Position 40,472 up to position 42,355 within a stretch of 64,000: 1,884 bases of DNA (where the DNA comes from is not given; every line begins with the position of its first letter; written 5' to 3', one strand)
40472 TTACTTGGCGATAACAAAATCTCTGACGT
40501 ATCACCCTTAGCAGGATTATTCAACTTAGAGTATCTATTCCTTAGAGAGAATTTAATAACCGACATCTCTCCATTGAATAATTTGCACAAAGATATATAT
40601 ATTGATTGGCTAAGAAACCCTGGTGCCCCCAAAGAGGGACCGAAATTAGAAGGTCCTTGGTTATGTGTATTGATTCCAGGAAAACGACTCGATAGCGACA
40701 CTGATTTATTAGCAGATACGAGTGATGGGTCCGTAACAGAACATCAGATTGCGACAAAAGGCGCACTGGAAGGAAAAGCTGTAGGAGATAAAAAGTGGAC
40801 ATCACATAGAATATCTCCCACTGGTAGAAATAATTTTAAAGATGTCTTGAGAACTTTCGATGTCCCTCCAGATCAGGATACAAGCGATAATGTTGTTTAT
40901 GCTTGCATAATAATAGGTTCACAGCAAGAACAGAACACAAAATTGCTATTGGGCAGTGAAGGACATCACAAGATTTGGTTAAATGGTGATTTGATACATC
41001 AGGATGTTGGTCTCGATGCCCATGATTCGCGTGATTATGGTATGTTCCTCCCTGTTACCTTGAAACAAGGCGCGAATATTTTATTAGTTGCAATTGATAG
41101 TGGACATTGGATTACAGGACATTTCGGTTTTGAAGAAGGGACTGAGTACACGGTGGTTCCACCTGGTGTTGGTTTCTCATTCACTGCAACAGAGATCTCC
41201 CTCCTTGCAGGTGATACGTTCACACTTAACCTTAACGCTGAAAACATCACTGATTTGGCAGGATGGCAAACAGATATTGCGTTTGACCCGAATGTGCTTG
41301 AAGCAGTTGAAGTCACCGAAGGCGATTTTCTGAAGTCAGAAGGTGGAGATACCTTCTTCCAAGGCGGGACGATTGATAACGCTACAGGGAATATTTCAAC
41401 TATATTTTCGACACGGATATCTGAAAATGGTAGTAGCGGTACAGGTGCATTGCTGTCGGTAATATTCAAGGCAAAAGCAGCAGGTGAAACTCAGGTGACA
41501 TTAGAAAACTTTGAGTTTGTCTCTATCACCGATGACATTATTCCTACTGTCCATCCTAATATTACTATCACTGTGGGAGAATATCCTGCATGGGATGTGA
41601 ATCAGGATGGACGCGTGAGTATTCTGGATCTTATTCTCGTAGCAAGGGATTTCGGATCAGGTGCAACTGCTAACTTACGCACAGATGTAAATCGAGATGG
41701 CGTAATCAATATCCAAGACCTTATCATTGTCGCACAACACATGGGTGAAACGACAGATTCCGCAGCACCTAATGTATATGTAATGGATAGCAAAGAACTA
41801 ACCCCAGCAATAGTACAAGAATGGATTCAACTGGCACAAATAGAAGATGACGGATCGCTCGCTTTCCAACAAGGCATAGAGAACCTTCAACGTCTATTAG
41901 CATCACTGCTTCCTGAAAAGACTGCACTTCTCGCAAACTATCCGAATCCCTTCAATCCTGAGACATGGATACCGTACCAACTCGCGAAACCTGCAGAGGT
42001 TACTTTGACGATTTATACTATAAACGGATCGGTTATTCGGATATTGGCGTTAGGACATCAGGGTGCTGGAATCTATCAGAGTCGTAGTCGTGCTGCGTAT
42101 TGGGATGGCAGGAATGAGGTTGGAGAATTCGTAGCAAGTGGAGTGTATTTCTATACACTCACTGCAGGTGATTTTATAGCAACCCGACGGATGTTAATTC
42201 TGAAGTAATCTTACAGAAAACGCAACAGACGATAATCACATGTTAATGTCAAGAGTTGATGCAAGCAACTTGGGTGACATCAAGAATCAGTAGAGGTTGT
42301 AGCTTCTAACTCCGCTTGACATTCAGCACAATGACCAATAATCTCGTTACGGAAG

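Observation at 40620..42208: Cohesin and dockerin on the same polypeptide, followed by a T9SS-type tail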

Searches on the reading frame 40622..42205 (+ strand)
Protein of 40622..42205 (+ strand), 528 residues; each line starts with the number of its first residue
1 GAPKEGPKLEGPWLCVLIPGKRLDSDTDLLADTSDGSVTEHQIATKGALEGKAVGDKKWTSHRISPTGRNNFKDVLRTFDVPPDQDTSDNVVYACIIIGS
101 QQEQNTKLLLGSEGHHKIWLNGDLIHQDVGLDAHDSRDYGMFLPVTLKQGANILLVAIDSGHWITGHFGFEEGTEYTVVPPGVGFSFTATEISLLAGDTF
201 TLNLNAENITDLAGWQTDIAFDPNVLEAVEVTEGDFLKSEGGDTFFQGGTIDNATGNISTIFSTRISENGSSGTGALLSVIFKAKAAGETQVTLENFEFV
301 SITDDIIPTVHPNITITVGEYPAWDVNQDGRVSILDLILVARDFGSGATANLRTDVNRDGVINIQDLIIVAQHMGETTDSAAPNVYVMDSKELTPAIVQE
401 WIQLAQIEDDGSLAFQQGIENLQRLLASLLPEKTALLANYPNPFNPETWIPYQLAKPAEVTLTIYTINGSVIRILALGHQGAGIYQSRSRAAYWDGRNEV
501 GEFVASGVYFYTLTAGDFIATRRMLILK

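Call 5: search_protein_families(library=pfam, proteins=[window:40622-42205:+], max_evalue=1)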
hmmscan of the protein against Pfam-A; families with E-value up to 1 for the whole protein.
window:40622-42205:+ (528 aa): 10 families
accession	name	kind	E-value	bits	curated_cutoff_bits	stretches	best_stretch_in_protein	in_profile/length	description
PF00963.24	Cohesin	-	7.4e-11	42.8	24.1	1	196-307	12-128/139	Cohesin domain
PF00404.24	Dockerin_1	-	2.6e-10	40.8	22.9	2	325-373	3-55/57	Dockerin type I domain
PF13860.13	FlgD_ig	-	2.4e-06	27.8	27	1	452-515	16-75/79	FlgD Ig-like domain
PF13585.12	CHU_C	-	0.00044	20.8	27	1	478-515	35-72/86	CHU_C Type IX secretion signal domain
PF13499.12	EF-hand_7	-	0.0035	18.1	30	1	355-416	12-60/67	EF-hand domain pair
PF00036.39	EF-hand_1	-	0.0089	15.9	25.4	0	355-371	10-26/29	EF hand domain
PF13405.12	EF-hand_6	-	0.011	15.9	25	0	355-375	10-30/30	EF-hand domain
PF18962.6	Por_Secre_tail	-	0.017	15.8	27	1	440-517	2-66/75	Secretion system C-terminal sorting domain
PF13202.12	EF-hand_5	-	0.017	15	25.9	0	355-367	9-21/25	EF hand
PF21557.3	RhaB_D2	-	0.043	14.1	27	1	76-181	7-111/172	Alpha-L-rhamnosidase, domain D2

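Call 6: search_protein_families(library=ncbifam, proteins=[window:40622-42205:+], max_evalue=1)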
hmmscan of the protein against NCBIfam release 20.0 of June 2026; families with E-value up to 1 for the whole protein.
window:40622-42205:+ (528 aa): 6 families
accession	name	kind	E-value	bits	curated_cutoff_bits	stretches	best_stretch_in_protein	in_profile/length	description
TIGR04183.1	Por_Secre_tail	domain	1.8e-07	31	23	1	440-526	2-71/72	T9SS type A sorting domain-containing protein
NF033707.1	T9SS_sortase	equivalog_domain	1.7e-06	26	420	1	437-514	999-1076/1095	type IX secretion system sortase PorU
NF052323.1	T9SSA_dep_M6i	equivalog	5.1e-06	24.7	600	1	420-515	943-1026/1043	T9SS-dependent M6-like inactivated metalloprotease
NF009276.0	PRK12633.1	equivalog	0.00048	19.9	383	1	457-517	128-183/234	flagellar basal body rod modification protein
NF005176.1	PRK06655.1-1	equivalog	0.0021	18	230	1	458-515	97-149/197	flagellar hook assembly protein FlgD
NF052228.1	T9SS_PorZ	equivalog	0.0021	16.5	260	1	440-517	676-744/757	type IX secretion system anionic LPS delivery protein PorZ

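Call 9: find_homologous_proteins(query=window:40622-42205:+, max_evalue=0.00001)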
Query window:40622-42205:+ (528 aa): 7938 proteins with E <= 0.00001 among 8000 candidates; the best 120 are listed.
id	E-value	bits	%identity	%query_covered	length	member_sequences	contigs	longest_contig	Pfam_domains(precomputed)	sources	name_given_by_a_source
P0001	0.0e+0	1160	96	100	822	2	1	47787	PF00404.25,PF00963.25,PF12799.14,PF13860.13,PF13855.13,PF23952.2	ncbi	-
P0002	4.2e-250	849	74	100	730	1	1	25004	PF00404.25,PF00963.25,PF12799.14,PF13860.13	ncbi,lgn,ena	-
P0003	1.1e-245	834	66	100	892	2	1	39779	PF00404.25,PF00963.25,PF12799.14,PF13860.13,PF13855.13,PF23952.2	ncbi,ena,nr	ncbi:MAG: leucine-rich repeat domain-containing protein [Candidatus Poribacteria bacterium]|nr:leuci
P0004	5.1e-242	822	70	99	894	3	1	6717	PF23598.2,PF14580.13,PF00404.25,PF00963.25,PF00560.40,PF12799.14,PF13860.13,PF13855.13,PF23211.1,PF23952.2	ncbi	-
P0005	4.7e-241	819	60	65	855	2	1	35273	PF00404.25,PF00963.25,PF09394.17,PF13584.13,PF24612.2,PF13860.13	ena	-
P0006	3.7e-239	813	69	100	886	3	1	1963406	PF23598.2,PF14580.13,PF00404.25,PF00963.25,PF00560.40,PF12799.14,PF13860.13,PF13855.13,PF23952.2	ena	-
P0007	2.6e-238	810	70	100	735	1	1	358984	PF00404.25,PF00963.25,PF12799.14,PF13860.13,PF13855.13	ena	-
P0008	4.5e-238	809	60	65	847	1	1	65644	PF00404.25,PF00963.25,PF09394.17,PF13584.13,PF24612.2,PF13860.13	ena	-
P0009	7.2e-238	808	60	65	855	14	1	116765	PF00404.25,PF00963.25,PF09394.17,PF13584.13,PF24612.2,PF13860.13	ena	-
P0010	1.6e-232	791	67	100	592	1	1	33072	PF00404.25,PF00963.25,PF12799.14,PF13860.13,PF13855.13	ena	-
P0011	9.9e-232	788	67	100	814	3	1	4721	PF23598.2,PF14580.13,PF00404.25,PF00963.25,PF12799.14,PF13860.13,PF13855.13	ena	-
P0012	9.0e-230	782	58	65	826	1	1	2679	PF00404.25,PF00963.25,PF13860.13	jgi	jgi:hypothetical protein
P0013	1.0e-229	782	69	100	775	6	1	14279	PF00404.25,PF00963.25,PF25019.1,PF12799.14,PF13860.13,PF13855.13,PF23952.2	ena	-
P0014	1.4e-228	778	67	100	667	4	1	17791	PF00404.25,PF00963.25,PF12799.14,PF13860.13,PF13855.13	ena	-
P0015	4.5e-228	776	67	100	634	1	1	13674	PF00404.25,PF00963.25,PF12799.14,PF13860.13,PF13855.13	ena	-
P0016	3.0e-227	773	57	65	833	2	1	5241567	PF00404.25,PF00963.25,PF13860.13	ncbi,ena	-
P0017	5.2e-226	769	66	100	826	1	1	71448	PF14580.13,PF00404.25,PF00963.25,PF18962.8,PF12799.14,PF13860.13,PF13855.13,PF23952.2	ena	-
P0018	8.5e-225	765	58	65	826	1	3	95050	PF00404.25,PF00963.25,PF09394.17,PF13860.13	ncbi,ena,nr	ncbi:MAG: cohesin domain-containing protein [Candidatus Poribacteria bacterium]|nr:cohesin domain-co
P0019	5.9e-224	763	66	98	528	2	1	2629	PF00404.25,PF00963.25,PF13860.13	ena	-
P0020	3.4e-221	753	66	100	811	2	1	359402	PF23598.2,PF00404.25,PF00963.25,PF12799.14,PF13860.13,PF13855.13,PF23952.2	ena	-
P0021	1.1e-217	742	62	65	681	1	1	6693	PF00404.25,PF00963.25,PF13860.13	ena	-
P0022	1.5e-217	741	63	100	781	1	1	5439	PF23598.2,PF00404.25,PF00963.25,PF18962.8,PF12799.14,PF13860.13,PF13855.13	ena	-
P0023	9.1e-216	736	63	100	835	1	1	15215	PF23598.2,PF00404.25,PF00963.25,PF25019.1,PF12799.14,PF13860.13,PF13855.13,PF23952.2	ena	-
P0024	7.5e-214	729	64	100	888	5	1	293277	PF23598.2,PF00963.25,PF13855.13,PF23211.1,PF14580.13,PF00404.25,PF25019.1,PF00560.40,PF18962.8,PF12799.14,PF13860.13,PF23952.2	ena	-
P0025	1.7e-212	725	61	100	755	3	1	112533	PF23598.2,PF00404.25,PF00963.25,PF18962.8,PF12799.14,PF13860.13,PF13855.13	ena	-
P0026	1.4e-211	722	63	65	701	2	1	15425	PF00404.25,PF00963.25,PF13860.13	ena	-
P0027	3.3e-211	721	62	100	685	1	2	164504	PF00404.25,PF00963.25,PF12799.14,PF13860.13,PF13855.13,PF23211.1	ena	-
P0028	3.7e-211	720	62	100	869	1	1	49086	PF23598.2,PF14580.13,PF00404.25,PF00963.25,PF12799.14,PF13860.13,PF13855.13,PF23211.1,PF23952.2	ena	-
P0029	2.4e-209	714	64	65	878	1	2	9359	PF23598.2,PF00404.25,PF00963.25,PF25019.1,PF12799.14,PF13860.13,PF13855.13,PF23211.1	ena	-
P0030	3.5e-209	714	61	66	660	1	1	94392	PF00404.25,PF00963.25,PF13860.13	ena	-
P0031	2.0e-208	711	62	100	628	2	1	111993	PF00404.25,PF00963.25,PF12799.14,PF13860.13,PF13855.13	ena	-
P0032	7.9e-208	709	62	65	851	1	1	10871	PF23598.2,PF00404.25,PF00963.25,PF12799.14,PF13860.13,PF13855.13,PF23211.1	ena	-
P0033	5.8e-207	706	60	65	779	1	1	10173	PF00404.25,PF00963.25,PF12799.14,PF13860.13,PF13855.13,PF23211.1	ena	-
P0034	7.8e-207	706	60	65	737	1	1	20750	PF00404.25,PF00963.25,PF12799.14,PF13860.13,PF13855.13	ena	-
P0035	8.4e-207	706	64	65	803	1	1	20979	PF00404.25,PF00963.25,PF12799.14,PF13860.13,PF13855.13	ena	-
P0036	1.0e-206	706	62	99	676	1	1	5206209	PF00404.25,PF00963.25,PF13860.13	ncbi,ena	-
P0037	2.4e-206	704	65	92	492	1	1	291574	PF00404.25,PF00963.25,PF13860.13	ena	-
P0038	3.6e-205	701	61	65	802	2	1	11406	PF23598.2,PF00404.25,PF00963.25,PF12799.14,PF13860.13,PF13855.13,PF23211.1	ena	-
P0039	6.1e-205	700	63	100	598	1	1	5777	PF00404.25,PF00963.25,PF12799.14,PF13860.13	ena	-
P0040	8.6e-205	699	60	65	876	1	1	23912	PF23598.2,PF14580.13,PF00404.25,PF00963.25,PF12799.14,PF13860.13,PF13855.13,PF23211.1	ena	-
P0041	1.3e-204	699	61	98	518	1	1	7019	PF00404.25,PF00963.25,PF13860.13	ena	-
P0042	3.4e-204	697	61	65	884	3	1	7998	PF14580.13,PF00404.25,PF00963.25,PF12799.14,PF13860.13,PF13855.13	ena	-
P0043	3.7e-204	697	69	86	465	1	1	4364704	PF00404.25,PF00963.25,PF13860.13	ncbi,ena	-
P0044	6.4e-204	696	59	65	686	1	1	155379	PF00404.25,PF00963.25,PF13584.13,PF13860.13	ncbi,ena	-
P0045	1.5e-203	695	62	65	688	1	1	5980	PF00404.25,PF00963.25,PF13860.13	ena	-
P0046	3.3e-201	687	61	65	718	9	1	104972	PF00404.25,PF00963.25,PF13584.13,PF13860.13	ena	-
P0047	7.4e-201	686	61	100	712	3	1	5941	PF00404.25,PF00963.25,PF12799.14,PF13860.13,PF13855.13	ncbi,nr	ncbi:hypothetical protein F4X90_06645, partial [Candidatus Poribacteria bacterium]|nr:hypothetical p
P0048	5.3e-200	684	61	100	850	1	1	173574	PF23598.2,PF00404.25,PF00963.25,PF18962.8,PF12799.14,PF13860.13,PF13855.13,PF23952.2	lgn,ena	-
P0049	6.2e-200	683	61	100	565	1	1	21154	PF00404.25,PF00963.25,PF13860.13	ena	-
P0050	1.3e-199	682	61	65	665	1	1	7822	PF00404.25,PF00963.25,PF13860.13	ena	-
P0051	1.7e-199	682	60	100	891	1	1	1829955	PF23598.2,PF00404.25,PF00963.25,PF12799.14,PF13860.13,PF13855.13,PF23952.2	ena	-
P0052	1.9e-199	682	60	65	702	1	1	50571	PF00404.25,PF00963.25,PF13860.13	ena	-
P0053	4.1e-199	681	61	65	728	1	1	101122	PF00404.25,PF00963.25,PF13584.13,PF13860.13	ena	-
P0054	6.4e-199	680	61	65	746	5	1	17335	PF00404.25,PF00963.25,PF13584.13,PF13860.13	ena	-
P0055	7.0e-199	680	60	66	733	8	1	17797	PF00404.25,PF00963.25,PF13860.13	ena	-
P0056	9.1e-199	679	61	99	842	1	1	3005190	PF00404.25,PF00963.25,PF18962.8,PF13860.13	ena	-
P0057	6.8e-198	677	58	100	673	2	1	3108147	PF00404.25,PF00963.25,PF12799.14,PF13860.13,PF13855.13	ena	-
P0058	1.9e-197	675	60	100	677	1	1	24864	PF00404.25,PF00963.25,PF13860.13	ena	-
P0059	2.2e-197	675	62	65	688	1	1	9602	PF00404.25,PF00963.25,PF13860.13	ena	-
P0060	2.7e-197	675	60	99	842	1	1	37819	PF00404.25,PF00963.25,PF13860.13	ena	-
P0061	3.2e-196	671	62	65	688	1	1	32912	PF00404.25,PF00963.25,PF13860.13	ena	-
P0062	4.9e-196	670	74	79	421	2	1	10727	PF00404.25,PF00963.25,PF13860.13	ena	-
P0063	6.6e-196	670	62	65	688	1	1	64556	PF02369.23,PF00404.25,PF00963.25,PF13860.13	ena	-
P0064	2.0e-195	668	61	65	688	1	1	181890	PF00404.25,PF00963.25,PF13860.13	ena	-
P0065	2.7e-195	668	62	65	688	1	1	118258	PF02369.23,PF00404.25,PF00963.25,PF13860.13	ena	-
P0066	4.8e-195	667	62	65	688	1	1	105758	PF02369.23,PF00404.25,PF00963.25,PF13860.13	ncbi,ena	-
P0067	8.3e-195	666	62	65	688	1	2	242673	PF02369.23,PF00404.25,PF00963.25,PF13860.13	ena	-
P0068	9.1e-195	666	61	65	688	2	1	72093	PF00404.25,PF00963.25,PF13860.13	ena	-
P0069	1.1e-194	666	58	100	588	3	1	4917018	PF00404.25,PF00963.25,PF12799.14,PF13860.13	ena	-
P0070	1.4e-194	666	57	100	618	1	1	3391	PF00404.25,PF00963.25,PF12799.14,PF13860.13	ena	-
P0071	6.9e-194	663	61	65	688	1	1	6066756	PF00404.25,PF00963.25,PF13860.13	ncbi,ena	-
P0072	1.3e-193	662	59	99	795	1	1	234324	PF00404.25,PF00963.25,PF13860.13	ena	-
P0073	3.0e-193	661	61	65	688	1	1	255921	PF00404.25,PF00963.25,PF13860.13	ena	-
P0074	7.0e-192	657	57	100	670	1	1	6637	PF00404.25,PF00963.25,PF18962.8,PF12799.14,PF13860.13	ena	-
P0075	5.2e-191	654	58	100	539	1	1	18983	PF00404.25,PF00963.25,PF13860.13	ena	-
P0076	9.1e-191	653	56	65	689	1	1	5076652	PF00404.25,PF00963.25,PF13860.13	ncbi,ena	-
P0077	5.0e-190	651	59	65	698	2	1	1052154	PF00404.25,PF00963.25,PF13860.13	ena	-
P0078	1.7e-189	649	57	100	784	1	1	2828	PF00404.25,PF00963.25,PF12799.14,PF13860.13,PF13855.13,PF23952.2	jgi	jgi:hypothetical protein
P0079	2.3e-189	648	59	65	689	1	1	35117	PF00404.25,PF00963.25,PF13860.13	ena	-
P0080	1.9e-187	642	59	100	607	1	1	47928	PF00404.25,PF00963.25,PF18962.8,PF12799.14,PF13860.13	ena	-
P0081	2.9e-187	641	57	100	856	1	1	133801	PF23598.2,PF00404.25,PF00963.25,PF18962.8,PF12799.14,PF13860.13,PF13855.13,PF23952.2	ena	-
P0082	4.0e-187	641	52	65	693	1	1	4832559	PF00404.25,PF00963.25,PF13860.13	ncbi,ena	-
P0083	8.0e-187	640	56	100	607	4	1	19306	PF00404.25,PF00963.25,PF18962.8,PF12799.14,PF13860.13,PF13855.13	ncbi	-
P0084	8.1e-187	640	57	100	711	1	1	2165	PF00404.25,PF00963.25,PF12799.14,PF13860.13,PF13855.13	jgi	jgi:hypothetical protein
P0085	1.0e-186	640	64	64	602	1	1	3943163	PF00404.25,PF00963.25,PF13860.13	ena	-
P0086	2.2e-186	639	56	65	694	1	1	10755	PF00404.25,PF00963.25,PF13860.13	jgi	-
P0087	4.3e-186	638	57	100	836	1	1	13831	PF23598.2,PF14580.13,PF00404.25,PF00963.25,PF25019.1,PF12799.14,PF13860.13,PF13855.13,PF23952.2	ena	-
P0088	5.7e-186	637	68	82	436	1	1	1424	PF00404.25,PF00963.25,PF13860.13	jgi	jgi:phosphoribosyl-AMP cyclohydrolase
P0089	6.1e-186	637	79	68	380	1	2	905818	PF00404.25,PF00963.25,PF13860.13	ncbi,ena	-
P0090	9.7e-186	636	56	100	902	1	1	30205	PF00404.25,PF00963.25,PF18962.8,PF12799.14,PF13860.13,PF13855.13,PF23952.2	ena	-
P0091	1.3e-185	636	56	100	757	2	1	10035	PF23598.2,PF00404.25,PF00963.25,PF18962.8,PF12799.14,PF13860.13,PF13855.13,PF23952.2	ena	-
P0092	2.1e-184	632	57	97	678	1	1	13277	PF00404.25,PF00963.25,PF12799.14,PF13860.13,PF13855.13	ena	-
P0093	3.7e-184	631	57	99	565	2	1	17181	PF00404.25,PF00963.25,PF13860.13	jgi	-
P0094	7.0e-184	630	56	65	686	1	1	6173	PF00404.25,PF00963.25,PF13860.13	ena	-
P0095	1.1e-183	630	56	100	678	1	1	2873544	PF00404.25,PF00963.25,PF18962.8,PF12799.14,PF13860.13,PF13855.13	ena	-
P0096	7.1e-183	627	55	99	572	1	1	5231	PF00404.25,PF00963.25,PF13860.13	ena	-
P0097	9.9e-183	627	55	100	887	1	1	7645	PF23598.2,PF00404.25,PF00963.25,PF18962.8,PF12799.14,PF13860.13,PF13855.13,PF23952.2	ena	-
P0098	2.0e-182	625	57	97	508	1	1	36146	PF00404.25,PF00963.25,PF13860.13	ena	-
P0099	2.1e-182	625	63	63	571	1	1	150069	PF00404.25,PF00963.25,PF13860.13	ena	-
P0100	4.8e-182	624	55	65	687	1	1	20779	PF00404.25,PF00963.25,PF18962.8,PF13860.13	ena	-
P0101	6.6e-182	624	56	100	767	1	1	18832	PF23598.2,PF00404.25,PF00963.25,PF25019.1,PF12799.14,PF13860.13,PF13855.13,PF23952.2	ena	-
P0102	1.3e-181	623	55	65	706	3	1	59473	PF00404.25,PF00963.25,PF13860.13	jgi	-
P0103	2.0e-181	622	56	100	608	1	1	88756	PF00404.25,PF00963.25,PF12799.14,PF13860.13,PF13855.13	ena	-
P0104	2.0e-181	622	73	72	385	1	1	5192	PF00404.25,PF00963.25,PF18962.8,PF13860.13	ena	-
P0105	5.6e-181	621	58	65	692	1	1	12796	PF00404.25,PF00963.25,PF13860.13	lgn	-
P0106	7.6e-181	620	56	100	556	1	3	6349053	PF00404.25,PF00963.25,PF13860.13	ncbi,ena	-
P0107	1.0e-180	620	56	100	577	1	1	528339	PF00404.25,PF00963.25,PF18962.8,PF12799.14,PF13860.13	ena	-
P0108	1.0e-180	620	56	100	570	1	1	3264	PF00404.25,PF00963.25,PF13860.13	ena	-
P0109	1.1e-180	620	74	69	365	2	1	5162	PF00404.25,PF00963.25,PF13499.13,PF13860.13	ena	-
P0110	2.0e-180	619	56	100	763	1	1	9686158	PF23598.2,PF00404.25,PF00963.25,PF12799.14,PF13860.13,PF13855.13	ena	-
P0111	5.0e-180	618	55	100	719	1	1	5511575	PF23598.2,PF13516.13,PF00404.25,PF00963.25,PF18962.8,PF12799.14,PF13860.13,PF13855.13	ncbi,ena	-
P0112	5.2e-180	618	54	65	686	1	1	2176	PF00404.25,PF00963.25,PF18962.8,PF13860.13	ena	-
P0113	5.3e-180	618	54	65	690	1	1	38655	PF00404.25,PF00963.25,PF18962.8,PF13860.13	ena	-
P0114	8.1e-180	617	54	65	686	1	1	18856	PF00404.25,PF00963.25,PF13860.13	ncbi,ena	-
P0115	9.1e-180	617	55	65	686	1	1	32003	PF00404.25,PF00963.25,PF13860.13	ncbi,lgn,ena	-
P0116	9.5e-180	617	55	100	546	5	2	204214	PF00404.25,PF00963.25,PF13860.13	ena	-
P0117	9.6e-180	617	55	100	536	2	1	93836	PF00404.25,PF00963.25,PF18962.8,PF13860.13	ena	-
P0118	4.2e-179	615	56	100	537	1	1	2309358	PF00404.25,PF00963.25,PF18962.8,PF13860.13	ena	-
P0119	5.5e-179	614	55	100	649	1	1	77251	PF00404.25,PF00963.25,PF12799.14,PF13860.13,PF13855.13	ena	-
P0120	9.6e-179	613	56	63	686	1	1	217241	PF00404.25,PF00963.25,PF13860.13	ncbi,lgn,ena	-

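Call 36: predict_structure(alignment_id=A1)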
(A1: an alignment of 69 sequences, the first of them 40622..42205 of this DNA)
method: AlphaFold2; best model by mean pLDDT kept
length: 528 residues; sequences in the alignment: 69
mean_pLDDT: 85.0   pTM: 0.50
mean pLDDT of the five models: 85.0, 82.2, 81.0, 79.7, 78.9
residues with pLDDT >= 90: 204; 70-90: 274; 50-70: 44; < 50: 6
segments of 3 or more residues with pLDDT < 50: 380-384
pLDDT, mean of each block of 10 residues (from residue 1): 80 90 88 94 89 90 85 82 69 90 90 87 89 69 90 88 82 84 73 81 86 90 94 90 89 96 85 90 88 84 68 77 81 88 87 87 89 73 51 79 83 86 88 87 81 92 94 93 78 91 90 95 86
secondary structure, 60 per line:
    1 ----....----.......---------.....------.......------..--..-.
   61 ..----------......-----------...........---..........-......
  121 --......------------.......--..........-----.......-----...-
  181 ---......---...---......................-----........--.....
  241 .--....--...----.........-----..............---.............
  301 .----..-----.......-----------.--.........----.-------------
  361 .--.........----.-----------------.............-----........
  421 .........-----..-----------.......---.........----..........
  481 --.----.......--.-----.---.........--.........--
elements in order: E5-8 E13-19 H29-33 H40-46 E60-62 H73-78 E90-100 E104-113 E115-120 E123-128 E141-147 E150-159 E165-171 E177-179 E184-189 E193-195 E199-220 E226-233 H236-241 E244-247 E250-252 E257-265 E271-284 E288-301 E313-319 H334-342 H364-372 H395-407 H413-429 E448-454 E458-466 E471-480 E491-494 E507-515 E518-526
